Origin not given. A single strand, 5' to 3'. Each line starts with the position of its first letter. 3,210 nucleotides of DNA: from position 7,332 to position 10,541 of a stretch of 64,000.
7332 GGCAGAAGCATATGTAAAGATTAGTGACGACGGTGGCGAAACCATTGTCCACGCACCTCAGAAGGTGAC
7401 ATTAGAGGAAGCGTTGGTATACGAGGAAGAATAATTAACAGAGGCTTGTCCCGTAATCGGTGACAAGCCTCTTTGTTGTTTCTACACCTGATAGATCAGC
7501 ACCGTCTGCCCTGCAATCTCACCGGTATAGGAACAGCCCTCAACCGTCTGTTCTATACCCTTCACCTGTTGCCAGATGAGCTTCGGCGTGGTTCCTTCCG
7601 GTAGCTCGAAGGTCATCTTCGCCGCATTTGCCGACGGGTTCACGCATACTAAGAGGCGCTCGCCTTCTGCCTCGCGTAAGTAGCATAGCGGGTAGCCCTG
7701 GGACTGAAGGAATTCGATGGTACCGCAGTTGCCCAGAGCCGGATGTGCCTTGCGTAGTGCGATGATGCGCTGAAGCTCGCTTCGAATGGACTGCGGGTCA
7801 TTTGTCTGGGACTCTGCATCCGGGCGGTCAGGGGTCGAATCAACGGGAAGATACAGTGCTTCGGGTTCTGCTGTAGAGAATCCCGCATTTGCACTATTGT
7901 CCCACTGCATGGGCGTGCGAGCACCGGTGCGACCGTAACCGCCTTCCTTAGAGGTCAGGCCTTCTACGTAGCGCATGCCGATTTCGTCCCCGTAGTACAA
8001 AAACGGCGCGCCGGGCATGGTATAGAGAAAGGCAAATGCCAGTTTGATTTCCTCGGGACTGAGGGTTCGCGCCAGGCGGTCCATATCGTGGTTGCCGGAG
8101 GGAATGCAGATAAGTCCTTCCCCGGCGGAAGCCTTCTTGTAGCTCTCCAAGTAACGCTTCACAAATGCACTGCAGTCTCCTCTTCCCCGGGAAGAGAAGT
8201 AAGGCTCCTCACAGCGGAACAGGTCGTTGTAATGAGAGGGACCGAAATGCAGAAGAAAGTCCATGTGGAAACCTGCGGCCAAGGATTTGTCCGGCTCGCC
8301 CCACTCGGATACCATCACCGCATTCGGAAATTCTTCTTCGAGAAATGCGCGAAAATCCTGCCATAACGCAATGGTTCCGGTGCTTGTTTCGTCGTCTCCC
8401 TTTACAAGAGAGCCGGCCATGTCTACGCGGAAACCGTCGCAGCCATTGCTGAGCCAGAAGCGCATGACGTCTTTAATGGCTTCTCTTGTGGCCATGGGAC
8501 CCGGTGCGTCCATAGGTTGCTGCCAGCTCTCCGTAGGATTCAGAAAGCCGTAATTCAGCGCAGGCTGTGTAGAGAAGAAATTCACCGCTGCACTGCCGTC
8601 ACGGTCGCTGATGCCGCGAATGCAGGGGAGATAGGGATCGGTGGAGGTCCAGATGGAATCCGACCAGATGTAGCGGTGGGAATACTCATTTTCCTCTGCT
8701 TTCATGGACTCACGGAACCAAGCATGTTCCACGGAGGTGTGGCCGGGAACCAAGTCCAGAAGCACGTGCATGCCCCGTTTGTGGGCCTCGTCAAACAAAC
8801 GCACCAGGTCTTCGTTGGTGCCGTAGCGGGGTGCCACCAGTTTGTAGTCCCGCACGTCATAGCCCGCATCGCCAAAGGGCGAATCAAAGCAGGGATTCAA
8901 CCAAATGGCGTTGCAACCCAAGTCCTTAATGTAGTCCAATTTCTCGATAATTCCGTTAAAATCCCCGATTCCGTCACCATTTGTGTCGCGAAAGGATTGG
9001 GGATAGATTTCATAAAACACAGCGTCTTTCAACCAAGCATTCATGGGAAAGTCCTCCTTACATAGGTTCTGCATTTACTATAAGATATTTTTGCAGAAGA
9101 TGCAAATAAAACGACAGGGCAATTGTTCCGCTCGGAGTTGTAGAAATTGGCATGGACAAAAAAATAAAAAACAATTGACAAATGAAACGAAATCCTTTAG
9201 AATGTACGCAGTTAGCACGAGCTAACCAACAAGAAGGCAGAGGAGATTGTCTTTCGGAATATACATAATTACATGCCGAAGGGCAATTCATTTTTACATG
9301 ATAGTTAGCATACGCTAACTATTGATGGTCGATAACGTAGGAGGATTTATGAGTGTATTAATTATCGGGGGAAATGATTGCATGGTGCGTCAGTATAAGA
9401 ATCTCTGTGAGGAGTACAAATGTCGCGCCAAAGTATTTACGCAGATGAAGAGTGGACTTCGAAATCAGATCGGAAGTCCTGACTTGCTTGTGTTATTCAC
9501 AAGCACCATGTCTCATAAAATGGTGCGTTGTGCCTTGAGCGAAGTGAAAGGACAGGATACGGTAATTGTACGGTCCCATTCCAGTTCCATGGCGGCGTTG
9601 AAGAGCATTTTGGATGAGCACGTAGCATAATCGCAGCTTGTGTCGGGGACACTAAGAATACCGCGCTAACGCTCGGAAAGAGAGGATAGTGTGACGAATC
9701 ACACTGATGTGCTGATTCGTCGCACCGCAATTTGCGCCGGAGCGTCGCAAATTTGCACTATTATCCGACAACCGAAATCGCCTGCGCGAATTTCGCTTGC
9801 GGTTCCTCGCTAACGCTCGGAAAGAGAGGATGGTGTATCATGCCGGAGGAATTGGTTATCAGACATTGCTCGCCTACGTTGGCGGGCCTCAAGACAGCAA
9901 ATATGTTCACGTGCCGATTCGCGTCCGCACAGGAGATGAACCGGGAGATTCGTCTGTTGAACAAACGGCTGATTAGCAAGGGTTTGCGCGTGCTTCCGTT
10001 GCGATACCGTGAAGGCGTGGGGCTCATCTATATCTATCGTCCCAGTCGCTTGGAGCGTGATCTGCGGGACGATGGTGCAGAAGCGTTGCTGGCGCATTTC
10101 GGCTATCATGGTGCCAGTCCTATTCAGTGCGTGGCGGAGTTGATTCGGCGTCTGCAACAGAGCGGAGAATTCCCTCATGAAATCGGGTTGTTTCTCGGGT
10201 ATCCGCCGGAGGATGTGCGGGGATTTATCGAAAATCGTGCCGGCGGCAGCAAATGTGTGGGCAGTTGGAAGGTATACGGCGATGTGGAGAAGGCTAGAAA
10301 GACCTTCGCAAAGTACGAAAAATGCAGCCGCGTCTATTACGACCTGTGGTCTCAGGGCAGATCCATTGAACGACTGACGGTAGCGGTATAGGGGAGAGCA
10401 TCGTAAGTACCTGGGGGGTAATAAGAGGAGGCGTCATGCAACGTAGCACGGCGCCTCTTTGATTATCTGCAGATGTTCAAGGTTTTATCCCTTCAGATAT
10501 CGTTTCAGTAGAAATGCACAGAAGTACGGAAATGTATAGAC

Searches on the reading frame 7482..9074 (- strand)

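Call 71: search_protein_families(library=pfam, proteins=[window:7482-9074:-], max_evalue=0.001)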
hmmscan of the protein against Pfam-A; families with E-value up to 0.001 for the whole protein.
window:7482-9074:- (530 aa): 2 families
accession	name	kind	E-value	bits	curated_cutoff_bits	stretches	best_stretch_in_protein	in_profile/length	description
PF00128.31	Alpha-amylase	-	4.1e-82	277.2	22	1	23-447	2-443/446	Alpha amylase, catalytic domain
PF16657.11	Malt_amylase_C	-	4.6e-07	30.3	27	1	451-504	1-55/75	Maltogenic Amylase, C-terminal domain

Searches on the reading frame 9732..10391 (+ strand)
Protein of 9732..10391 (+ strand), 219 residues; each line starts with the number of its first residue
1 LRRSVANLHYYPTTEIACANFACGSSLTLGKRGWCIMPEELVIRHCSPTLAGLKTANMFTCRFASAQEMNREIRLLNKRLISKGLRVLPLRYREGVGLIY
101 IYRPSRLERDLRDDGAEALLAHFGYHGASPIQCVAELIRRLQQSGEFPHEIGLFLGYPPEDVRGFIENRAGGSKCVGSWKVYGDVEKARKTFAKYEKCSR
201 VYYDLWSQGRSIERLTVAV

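Call 71: search_protein_families(library=pfam, proteins=[window:9732-10391:+], max_evalue=0.001)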
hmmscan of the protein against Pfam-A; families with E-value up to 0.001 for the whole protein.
window:9732-10391:+ (219 aa): 1 family
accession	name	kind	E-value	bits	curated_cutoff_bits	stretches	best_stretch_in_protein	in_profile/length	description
PF12672.12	DUF3793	-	3.1e-56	190.3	25.1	1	42-216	1-167/167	Protein of unknown function (DUF3793)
